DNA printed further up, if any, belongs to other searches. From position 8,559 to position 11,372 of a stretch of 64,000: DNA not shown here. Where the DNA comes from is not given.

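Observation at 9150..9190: The thioesterase domain of the A-PCP-TE enzyme carries GxCxG (GGFCMG) instead of the canonical GxSxG nucleophile elbow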

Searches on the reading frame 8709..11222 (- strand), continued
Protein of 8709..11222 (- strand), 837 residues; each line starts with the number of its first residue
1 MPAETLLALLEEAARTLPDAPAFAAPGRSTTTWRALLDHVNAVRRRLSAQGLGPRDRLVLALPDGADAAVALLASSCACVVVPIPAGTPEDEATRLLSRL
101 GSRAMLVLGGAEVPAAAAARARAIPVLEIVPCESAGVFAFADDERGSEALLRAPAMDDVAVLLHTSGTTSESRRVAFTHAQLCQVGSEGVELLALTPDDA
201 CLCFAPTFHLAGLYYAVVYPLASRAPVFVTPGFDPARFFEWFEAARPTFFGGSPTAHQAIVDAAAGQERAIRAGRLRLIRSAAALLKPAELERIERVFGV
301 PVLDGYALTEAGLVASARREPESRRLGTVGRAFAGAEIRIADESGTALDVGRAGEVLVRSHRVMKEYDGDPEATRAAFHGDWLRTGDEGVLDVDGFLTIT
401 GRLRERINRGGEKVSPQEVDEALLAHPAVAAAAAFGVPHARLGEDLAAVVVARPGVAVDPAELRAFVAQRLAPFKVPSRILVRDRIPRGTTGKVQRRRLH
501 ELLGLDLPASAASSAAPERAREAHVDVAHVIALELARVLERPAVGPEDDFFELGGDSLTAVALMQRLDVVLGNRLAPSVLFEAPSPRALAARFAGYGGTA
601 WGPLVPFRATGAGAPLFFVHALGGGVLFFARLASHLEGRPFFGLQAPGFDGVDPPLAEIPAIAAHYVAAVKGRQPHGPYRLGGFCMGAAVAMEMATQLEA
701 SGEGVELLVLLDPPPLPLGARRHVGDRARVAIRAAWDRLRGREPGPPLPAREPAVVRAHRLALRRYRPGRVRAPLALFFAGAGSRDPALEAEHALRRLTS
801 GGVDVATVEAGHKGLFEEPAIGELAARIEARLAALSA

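Call 80: find_encoding_contigs(protein=P0181, flank=7000, max_places=1)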
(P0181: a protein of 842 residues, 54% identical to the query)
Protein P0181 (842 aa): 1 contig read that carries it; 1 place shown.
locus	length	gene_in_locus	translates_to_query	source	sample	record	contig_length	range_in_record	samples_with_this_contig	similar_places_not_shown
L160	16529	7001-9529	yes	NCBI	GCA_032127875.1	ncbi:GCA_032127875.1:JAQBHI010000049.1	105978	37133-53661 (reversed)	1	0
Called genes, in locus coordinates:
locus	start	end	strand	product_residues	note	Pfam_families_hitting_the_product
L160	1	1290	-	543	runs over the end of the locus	PF13231:PMT_2 (weak)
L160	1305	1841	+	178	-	PF00111:Fer2, PF13085:Fer2_3 (weak), PF01799:Fer2_2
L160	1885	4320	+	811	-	PF01315:Ald_Xan_dh_C, PF02738:MoCoBD_1, PF20256:MoCoBD_2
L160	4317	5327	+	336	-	PF00941:FAD_binding_5, PF03450:CO_deh_flav_C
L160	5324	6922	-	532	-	PF00535:Glycos_transf_2, PF10111:Glyco_tranf_2_2 (faint), PF13641:Glyco_tranf_2_3 (weak)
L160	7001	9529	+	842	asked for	PF00501:AMP-binding, PF13193:AMP-binding_C, PF00550:PP-binding, PF00561:Abhydrolase_1 (weak), PF00975:Thioesterase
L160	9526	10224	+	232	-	PF22624:AASDHPPT_N, PF01648:ACPS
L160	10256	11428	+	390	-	PF13439:Glyco_transf_4, PF20706:GT4-conflict, PF00534:Glycos_transf_1, PF13692:Glyco_trans_1_4, PF13524:Glyco_trans_1_2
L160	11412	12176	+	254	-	PF01061:ABC2_membrane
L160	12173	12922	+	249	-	PF00005:ABC_tran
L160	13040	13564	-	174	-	PF03848:TehB (weak), PF08241:Methyltransf_11, PF08242:Methyltransf_12, PF13489:Methyltransf_23, PF13649:Methyltransf_25, PF13847:Methyltransf_31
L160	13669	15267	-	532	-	PF01011:PQQ, PF13360:PQQ_2, PF13570:Beta-prop_ACSF4 (weak), PF13360:PQQ_2, PF01011:PQQ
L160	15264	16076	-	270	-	PF13442:Cytochrome_CBB3, PF00034:Cytochrom_C (weak)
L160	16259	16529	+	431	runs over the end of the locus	PF00285:Citrate_synt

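Call 88: search_protein_families(library=pfam, proteins=[L122:4636-6867:+, L122:222-1502:+, L122:6963-7586:+, L122:7595-9916:-, L122:10052-11623:+, L077:11413-12654:+, L077:12782-13927:+, L122:4287-4637:-], max_evalue=0.001)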
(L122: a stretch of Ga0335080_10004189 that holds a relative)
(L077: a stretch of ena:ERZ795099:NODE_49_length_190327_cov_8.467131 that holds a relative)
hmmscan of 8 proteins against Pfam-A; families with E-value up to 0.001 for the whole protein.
L122:4636-6867:+ (743 aa): 5 families
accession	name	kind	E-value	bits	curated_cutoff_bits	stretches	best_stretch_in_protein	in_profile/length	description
PF00535.33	Glycos_transf_2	-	3.4e-24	86.1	23.3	1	106-248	1-150/168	Glycosyl transferase family 2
PF10111.15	Glyco_tranf_2_2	-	4.3e-12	46.5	27.3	1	127-304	21-216/276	Glycosyltransferase like family 2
PF13231.12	PMT_2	-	1.6e-09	38.6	26.1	1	476-619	11-153/160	Dolichyl-phosphate-mannose-protein mannosyltransferase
PF13641.12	Glyco_tranf_2_3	-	2.7e-09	37.8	27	1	104-305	2-213/230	Glycosyltransferase like family 2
PF13506.12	Glyco_transf_21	-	5.6e-07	29.6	21.7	1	174-304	24-156/174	Glycosyl transferase family 21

L122:222-1502:+ (426 aa): 2 families
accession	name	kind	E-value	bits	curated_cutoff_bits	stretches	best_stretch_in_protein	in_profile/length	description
PF08245.18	Mur_ligase_M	-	8.8e-24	85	24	1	41-228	1-200/200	Mur ligase middle domain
PF02875.26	Mur_ligase_C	-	3.8e-13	50.8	28.4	1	250-372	1-124/127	Mur ligase, glutamate ligase domain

L122:6963-7586:+ (207 aa): 0 families

L122:7595-9916:- (773 aa): 4 families
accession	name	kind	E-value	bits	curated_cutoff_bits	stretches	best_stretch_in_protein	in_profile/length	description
PF15902.12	Sortilin-Vps10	-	2.1e-26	93.2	33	3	599-729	2-122/446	Sortilin, neurotensin receptor 3,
PF02012.26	BNR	-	1.3e-12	46.1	27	0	601-611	1-11/12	BNR/Asp-box repeat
PF14870.12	PSII_BNR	-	3e-08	33.7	27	0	336-438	32-139/303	Photosynthesis system II assembly factor YCF48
PF24316.1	Tli3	-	3.8e-06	27.7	27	0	504-517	84-97/129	T6SS Tli3 immunity protein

L122:10052-11623:+ (524 aa): 0 families

L077:11413-12654:+ (413 aa): 0 families

L077:12782-13927:+ (381 aa): 6 families
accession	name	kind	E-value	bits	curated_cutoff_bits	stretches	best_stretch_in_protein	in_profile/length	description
PF00535.33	Glycos_transf_2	-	4.6e-27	95.4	23.3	1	4-160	1-164/168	Glycosyl transferase family 2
PF10111.15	Glyco_tranf_2_2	-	9.4e-15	55.3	27.3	1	30-208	27-223/276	Glycosyltransferase like family 2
PF13641.12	Glyco_tranf_2_3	-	1.3e-12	48.7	27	1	3-204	3-214/230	Glycosyltransferase like family 2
PF13632.12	Glyco_trans_2_3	-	2.7e-09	37.6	27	1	83-294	3-183/198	Glycosyl transferase family group 2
PF13506.12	Glyco_transf_21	-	9.1e-07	28.9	21.7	1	74-223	26-173/174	Glycosyl transferase family 21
PF02709.20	Glyco_transf_7C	-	8.1e-06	25.8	23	1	140-192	11-63/78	N-terminal domain of galactosyltransferase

L122:4287-4637:- (116 aa): 0 families
